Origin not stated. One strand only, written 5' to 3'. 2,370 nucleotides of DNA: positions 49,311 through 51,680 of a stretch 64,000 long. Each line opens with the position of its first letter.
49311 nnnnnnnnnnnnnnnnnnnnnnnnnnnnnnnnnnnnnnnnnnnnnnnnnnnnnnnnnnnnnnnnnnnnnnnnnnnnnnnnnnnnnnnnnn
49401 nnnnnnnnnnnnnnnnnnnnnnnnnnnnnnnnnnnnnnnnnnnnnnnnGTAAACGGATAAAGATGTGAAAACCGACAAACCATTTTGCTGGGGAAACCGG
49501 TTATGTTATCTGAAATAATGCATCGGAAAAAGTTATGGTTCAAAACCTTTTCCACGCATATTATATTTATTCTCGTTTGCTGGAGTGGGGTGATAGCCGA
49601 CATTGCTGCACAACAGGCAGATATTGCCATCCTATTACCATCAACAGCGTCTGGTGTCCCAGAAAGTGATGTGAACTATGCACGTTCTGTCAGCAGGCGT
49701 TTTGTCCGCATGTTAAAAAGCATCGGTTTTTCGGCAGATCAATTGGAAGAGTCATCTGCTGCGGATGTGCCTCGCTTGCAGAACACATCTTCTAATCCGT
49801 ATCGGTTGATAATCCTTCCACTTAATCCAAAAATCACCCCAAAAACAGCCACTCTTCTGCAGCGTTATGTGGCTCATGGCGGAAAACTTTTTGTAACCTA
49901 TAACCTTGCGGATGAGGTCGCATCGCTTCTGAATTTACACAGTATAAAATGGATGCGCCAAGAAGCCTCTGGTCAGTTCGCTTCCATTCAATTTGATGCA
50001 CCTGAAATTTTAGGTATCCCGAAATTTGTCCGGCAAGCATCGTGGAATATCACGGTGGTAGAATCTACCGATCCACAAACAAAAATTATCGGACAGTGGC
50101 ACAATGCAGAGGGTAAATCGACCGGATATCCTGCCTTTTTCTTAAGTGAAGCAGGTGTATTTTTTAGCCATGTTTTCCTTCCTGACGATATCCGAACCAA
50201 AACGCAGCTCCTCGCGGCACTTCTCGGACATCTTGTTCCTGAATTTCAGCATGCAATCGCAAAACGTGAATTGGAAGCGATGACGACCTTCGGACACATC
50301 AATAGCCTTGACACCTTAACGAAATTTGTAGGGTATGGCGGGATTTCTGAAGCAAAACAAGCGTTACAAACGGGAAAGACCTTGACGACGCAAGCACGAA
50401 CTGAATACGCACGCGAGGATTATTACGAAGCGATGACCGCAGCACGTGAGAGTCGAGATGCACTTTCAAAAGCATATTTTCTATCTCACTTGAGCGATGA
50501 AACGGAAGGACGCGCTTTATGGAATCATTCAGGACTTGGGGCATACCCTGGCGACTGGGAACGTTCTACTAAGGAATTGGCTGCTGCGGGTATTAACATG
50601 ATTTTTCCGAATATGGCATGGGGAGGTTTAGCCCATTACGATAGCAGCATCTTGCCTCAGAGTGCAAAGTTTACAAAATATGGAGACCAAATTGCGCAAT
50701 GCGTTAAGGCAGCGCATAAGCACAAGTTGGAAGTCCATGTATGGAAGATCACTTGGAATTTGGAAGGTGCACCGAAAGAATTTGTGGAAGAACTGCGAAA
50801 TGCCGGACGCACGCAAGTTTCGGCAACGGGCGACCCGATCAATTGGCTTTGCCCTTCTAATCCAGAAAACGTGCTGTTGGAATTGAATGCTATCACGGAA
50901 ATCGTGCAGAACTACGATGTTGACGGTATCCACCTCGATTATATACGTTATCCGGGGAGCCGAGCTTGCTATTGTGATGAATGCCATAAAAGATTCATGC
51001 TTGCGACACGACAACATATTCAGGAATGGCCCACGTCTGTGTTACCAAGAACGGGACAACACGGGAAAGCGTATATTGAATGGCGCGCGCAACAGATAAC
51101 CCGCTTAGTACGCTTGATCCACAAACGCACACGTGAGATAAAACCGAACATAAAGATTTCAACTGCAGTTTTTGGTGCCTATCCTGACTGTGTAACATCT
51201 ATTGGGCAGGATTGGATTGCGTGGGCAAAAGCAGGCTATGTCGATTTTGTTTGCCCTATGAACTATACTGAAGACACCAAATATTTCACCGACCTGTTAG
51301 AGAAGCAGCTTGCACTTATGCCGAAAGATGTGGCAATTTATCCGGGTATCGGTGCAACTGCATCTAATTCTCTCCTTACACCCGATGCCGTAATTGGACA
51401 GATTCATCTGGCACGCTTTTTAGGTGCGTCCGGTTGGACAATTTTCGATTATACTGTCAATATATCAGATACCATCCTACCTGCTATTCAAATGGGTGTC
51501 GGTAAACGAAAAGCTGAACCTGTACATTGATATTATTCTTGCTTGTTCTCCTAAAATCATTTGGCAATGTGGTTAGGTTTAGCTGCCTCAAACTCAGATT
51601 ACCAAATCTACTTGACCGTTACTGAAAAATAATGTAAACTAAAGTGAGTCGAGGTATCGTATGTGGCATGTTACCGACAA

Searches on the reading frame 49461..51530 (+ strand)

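Call 47: search_protein_families(library=pfam, proteins=[window:49461-51530:+], max_evalue=0.001)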
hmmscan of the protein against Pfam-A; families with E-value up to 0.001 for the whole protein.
window:49461-51530:+ (689 aa): 3 families
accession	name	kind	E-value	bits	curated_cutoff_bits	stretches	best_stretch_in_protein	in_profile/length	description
PF02638.21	GHL10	-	9.1e-26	91.1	27.9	1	370-630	25-294/311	Glycosyl hydrolase-like 10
PF13200.12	DUF4015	-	7.1e-06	25.8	27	1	460-602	112-226/313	Putative glycosyl hydrolase domain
PF14871.12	GHL6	-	1e-05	26.2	35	1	371-493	10-131/132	Hypothetical glycosyl hydrolase 6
